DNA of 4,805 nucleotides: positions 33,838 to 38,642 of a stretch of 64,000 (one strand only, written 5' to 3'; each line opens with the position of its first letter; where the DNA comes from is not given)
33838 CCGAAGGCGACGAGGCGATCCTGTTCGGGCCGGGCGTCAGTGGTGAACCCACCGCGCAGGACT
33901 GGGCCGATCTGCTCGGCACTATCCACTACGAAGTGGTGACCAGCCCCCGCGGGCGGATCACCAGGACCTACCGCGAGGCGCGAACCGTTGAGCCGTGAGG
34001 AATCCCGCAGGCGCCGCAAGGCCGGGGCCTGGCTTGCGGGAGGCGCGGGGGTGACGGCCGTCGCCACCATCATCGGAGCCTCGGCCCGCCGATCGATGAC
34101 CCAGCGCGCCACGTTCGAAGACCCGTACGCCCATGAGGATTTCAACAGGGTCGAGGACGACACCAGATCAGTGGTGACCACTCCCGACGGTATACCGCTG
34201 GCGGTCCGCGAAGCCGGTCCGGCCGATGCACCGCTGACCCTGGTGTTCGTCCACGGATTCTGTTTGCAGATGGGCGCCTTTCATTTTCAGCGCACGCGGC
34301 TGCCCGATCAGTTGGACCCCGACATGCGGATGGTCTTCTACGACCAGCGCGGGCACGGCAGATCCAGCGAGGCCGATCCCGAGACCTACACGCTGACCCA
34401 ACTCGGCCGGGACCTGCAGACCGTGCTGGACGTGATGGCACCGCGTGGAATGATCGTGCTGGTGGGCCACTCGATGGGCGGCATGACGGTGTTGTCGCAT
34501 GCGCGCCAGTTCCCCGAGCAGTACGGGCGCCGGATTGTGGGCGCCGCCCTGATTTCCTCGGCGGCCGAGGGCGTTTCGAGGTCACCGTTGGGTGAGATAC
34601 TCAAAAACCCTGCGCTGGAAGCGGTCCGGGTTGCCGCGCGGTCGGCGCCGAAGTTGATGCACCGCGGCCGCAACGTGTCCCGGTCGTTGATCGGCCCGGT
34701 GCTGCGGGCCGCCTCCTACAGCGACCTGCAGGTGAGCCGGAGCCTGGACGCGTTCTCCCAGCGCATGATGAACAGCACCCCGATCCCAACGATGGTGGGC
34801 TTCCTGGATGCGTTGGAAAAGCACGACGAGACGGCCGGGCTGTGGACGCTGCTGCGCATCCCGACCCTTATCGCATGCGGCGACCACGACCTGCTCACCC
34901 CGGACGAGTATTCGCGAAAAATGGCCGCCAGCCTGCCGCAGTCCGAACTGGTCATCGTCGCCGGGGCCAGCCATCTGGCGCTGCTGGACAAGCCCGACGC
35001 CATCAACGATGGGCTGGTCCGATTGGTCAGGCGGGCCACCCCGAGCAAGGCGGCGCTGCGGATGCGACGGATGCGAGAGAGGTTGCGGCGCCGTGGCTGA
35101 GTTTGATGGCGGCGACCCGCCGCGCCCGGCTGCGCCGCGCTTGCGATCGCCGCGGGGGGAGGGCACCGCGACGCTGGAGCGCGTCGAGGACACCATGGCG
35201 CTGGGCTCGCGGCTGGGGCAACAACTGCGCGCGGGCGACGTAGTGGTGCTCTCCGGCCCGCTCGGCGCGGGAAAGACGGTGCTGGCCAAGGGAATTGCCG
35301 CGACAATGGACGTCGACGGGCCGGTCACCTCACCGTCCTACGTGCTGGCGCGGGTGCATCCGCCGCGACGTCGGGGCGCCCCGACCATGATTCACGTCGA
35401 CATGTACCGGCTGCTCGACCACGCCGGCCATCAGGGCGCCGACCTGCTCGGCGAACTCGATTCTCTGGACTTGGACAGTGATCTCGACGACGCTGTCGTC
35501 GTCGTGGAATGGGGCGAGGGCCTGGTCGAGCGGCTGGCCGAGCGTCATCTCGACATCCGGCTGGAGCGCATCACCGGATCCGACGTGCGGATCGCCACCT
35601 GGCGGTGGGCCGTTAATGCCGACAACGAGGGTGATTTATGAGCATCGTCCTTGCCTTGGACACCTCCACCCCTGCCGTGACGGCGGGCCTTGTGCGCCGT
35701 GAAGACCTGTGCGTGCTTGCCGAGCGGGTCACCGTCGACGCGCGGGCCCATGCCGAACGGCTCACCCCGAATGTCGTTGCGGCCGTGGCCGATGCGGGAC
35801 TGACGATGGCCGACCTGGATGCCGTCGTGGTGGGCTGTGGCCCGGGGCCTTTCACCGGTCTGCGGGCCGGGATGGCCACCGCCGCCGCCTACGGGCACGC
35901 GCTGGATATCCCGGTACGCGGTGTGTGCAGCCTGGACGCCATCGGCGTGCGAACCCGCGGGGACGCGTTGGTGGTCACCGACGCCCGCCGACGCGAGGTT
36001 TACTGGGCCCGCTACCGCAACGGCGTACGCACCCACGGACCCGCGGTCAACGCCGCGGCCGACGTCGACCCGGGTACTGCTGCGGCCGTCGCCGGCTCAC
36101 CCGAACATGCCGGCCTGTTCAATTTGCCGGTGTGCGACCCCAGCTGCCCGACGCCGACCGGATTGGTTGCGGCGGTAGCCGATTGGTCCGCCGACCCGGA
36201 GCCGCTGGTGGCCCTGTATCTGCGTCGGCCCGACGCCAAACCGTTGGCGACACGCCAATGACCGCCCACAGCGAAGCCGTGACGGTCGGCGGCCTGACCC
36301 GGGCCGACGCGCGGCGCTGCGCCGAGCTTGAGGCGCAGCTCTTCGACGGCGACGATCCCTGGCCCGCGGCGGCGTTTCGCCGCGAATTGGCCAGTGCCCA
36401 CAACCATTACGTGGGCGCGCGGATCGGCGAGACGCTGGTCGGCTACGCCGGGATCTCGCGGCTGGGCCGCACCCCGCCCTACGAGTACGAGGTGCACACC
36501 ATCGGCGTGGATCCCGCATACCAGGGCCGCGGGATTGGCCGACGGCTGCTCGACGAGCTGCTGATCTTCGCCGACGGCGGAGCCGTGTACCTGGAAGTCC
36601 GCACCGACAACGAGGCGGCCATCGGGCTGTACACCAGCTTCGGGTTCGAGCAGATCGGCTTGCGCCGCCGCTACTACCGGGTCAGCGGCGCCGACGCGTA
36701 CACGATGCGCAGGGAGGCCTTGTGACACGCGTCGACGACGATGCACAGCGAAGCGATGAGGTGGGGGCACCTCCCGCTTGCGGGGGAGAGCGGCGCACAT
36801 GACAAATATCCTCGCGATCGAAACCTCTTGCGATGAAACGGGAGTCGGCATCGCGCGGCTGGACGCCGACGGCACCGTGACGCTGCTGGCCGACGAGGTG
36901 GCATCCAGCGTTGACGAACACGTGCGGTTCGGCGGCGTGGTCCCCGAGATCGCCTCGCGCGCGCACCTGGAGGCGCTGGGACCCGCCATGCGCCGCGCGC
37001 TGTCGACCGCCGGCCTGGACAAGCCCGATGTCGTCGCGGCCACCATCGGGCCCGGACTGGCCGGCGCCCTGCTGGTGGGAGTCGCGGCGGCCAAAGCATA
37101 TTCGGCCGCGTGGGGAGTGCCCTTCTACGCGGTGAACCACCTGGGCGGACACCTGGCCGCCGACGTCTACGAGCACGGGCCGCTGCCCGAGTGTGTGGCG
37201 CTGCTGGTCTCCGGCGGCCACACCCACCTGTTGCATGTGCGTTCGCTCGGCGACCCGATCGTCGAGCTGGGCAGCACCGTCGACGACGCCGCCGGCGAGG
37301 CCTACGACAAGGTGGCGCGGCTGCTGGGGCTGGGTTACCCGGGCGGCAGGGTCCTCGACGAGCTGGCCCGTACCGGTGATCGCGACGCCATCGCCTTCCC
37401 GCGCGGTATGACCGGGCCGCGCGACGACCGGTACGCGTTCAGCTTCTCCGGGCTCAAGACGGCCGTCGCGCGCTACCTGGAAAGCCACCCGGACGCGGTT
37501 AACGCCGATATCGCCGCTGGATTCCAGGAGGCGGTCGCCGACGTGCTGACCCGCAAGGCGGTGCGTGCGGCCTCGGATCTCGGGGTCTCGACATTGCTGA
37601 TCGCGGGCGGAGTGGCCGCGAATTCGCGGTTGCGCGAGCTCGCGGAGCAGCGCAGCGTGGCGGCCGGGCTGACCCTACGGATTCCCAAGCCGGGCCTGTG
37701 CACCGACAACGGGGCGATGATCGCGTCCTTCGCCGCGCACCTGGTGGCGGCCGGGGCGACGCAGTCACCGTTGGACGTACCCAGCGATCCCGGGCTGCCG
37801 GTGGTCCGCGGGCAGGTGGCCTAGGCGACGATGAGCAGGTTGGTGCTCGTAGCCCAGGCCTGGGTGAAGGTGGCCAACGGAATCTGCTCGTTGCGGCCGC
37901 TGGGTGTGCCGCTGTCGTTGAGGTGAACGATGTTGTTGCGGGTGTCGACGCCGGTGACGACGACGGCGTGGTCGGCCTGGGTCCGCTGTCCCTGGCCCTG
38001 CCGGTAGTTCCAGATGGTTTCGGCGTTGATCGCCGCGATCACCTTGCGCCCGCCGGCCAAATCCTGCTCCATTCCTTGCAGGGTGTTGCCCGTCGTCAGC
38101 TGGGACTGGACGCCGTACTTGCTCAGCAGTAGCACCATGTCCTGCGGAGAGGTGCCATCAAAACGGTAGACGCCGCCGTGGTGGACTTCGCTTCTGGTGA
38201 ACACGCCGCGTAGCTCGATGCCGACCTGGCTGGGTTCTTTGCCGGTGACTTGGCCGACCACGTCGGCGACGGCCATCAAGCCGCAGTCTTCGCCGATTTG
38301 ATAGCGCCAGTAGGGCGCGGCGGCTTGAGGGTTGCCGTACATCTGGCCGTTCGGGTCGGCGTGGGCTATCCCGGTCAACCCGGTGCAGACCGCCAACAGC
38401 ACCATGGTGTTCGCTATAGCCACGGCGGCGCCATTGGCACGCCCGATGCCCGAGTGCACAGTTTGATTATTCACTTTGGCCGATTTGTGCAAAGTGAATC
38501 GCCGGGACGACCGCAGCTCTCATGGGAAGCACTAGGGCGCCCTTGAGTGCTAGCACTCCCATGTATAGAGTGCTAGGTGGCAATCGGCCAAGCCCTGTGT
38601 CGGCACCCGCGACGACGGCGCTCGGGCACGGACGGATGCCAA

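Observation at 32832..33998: Alanine racemase (alr) is split by a single in-frame amber codon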

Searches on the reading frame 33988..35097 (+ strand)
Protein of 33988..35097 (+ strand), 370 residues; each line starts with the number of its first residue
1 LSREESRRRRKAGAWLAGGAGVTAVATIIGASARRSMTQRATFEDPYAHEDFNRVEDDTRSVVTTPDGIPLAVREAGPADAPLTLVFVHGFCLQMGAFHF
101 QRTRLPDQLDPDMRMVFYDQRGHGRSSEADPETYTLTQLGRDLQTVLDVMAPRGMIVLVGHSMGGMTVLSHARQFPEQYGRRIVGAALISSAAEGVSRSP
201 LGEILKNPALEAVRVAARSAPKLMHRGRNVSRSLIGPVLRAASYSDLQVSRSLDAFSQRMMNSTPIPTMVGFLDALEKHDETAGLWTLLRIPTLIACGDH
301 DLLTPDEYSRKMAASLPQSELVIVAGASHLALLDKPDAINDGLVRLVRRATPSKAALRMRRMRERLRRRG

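Call 6: search_protein_families(library=pfam, proteins=[window:33988-35097:+])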
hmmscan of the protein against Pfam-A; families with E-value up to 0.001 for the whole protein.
window:33988-35097:+ (370 aa): 6 families
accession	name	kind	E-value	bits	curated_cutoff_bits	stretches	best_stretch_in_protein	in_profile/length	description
PF00561.26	Abhydrolase_1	-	1.4e-24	87.6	25.8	1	84-336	2-245/245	alpha/beta hydrolase fold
PF12146.15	Hydrolase_4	-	1.9e-23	83.5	27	1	84-335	6-238/239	Serine aminopeptidase, S33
PF12697.13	Abhydrolase_6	-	7.3e-22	79.5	26.3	1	85-340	1-215/217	Alpha/beta hydrolase family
PF00975.26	Thioesterase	-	6.5e-05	23.7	26.4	1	104-196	18-107/226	Thioesterase domain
PF00756.26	Esterase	-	0.0002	21.7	22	1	153-190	115-151/251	Putative esterase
PF06821.19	Ser_hydrolase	-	0.00059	20.2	22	0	150-194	51-93/172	Serine hydrolase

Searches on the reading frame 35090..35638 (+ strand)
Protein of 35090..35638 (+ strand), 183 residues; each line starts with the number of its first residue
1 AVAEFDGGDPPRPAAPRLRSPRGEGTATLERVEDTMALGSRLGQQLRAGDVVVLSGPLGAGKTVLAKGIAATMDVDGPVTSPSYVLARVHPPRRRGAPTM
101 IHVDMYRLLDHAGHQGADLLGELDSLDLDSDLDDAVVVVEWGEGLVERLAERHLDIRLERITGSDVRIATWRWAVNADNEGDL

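Call 23: search_protein_families(library=pfam, proteins=[window:35090-35638:+], max_evalue=0.001)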
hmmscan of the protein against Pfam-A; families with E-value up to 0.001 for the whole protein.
window:35090-35638:+ (183 aa): 1 family
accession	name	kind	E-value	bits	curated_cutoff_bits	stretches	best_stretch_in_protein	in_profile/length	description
PF02367.23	TsaE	-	1.3e-29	103.2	26.6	1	30-161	2-121/128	Threonylcarbamoyl adenosine biosynthesis protein TsaE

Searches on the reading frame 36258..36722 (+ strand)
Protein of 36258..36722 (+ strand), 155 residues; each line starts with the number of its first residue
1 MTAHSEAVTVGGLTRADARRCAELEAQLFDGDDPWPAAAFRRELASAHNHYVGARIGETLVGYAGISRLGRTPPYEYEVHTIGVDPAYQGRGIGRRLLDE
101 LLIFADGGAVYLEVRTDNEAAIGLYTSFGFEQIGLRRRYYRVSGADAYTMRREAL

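Call 23: search_protein_families(library=pfam, proteins=[window:36258-36722:+], max_evalue=0.001)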
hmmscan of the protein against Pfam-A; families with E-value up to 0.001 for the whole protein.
window:36258-36722:+ (155 aa): 5 families
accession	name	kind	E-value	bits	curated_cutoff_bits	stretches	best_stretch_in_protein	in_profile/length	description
PF00583.31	Acetyltransf_1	-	4.9e-21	75.6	20.7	1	32-130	13-116/116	Acetyltransferase (GNAT) family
PF13508.13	Acetyltransf_7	-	8.7e-15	55.3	27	1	49-132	3-84/84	Acetyltransferase (GNAT) domain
PF13673.13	Acetyltransf_10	-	3.1e-13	50.3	23.6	1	38-137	20-114/128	Acetyltransferase (GNAT) domain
PF08445.16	FR47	-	7.4e-07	29.5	22.1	1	78-137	23-81/86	FR47-like protein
PF13527.13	Acetyltransf_9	-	0.00073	20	25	0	13-132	5-126/127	Acetyltransferase (GNAT) domain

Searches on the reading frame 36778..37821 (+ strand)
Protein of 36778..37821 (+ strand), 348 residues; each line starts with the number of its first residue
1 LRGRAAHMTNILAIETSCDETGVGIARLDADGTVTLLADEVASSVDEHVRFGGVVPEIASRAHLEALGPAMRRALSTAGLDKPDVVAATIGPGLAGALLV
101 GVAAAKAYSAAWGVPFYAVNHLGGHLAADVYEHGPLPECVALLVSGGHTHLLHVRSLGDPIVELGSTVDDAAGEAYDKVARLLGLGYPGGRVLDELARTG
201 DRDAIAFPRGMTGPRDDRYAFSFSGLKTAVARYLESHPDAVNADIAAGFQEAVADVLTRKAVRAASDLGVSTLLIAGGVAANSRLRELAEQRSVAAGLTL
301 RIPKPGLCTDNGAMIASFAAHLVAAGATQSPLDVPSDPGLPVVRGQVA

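Call 23: search_protein_families(library=pfam, proteins=[window:36778-37821:+], max_evalue=0.001)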
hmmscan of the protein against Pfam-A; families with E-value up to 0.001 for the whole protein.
window:36778-37821:+ (348 aa): 2 families
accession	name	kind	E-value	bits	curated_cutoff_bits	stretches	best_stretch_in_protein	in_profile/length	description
PF00814.31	TsaD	-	4.8e-83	279.3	24.8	1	36-316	2-263/264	tRNA N6-adenosine threonylcarbamoyltransferase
PF22521.2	HypF_C_2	-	1.5e-06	28.6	27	1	230-312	153-236/241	Carbamoyltransferase, Kae1-like Domain, second subdomain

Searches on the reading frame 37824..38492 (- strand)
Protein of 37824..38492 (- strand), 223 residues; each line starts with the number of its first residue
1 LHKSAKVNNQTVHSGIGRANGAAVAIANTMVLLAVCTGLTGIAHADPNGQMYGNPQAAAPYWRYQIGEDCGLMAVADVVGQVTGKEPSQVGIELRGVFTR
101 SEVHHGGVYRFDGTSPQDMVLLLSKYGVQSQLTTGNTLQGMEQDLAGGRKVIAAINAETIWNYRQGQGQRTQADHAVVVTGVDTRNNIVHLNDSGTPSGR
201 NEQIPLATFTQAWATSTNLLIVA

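Call 23: search_protein_families(library=pfam, proteins=[window:37824-38492:-], max_evalue=0.001)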
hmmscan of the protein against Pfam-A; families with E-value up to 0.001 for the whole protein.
window:37824-38492:- (223 aa): 1 family
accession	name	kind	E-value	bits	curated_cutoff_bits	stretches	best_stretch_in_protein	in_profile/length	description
PF13529.12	Peptidase_C39_2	-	1.8e-08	35.5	24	1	102-194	48-142/143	Peptidase_C39 like family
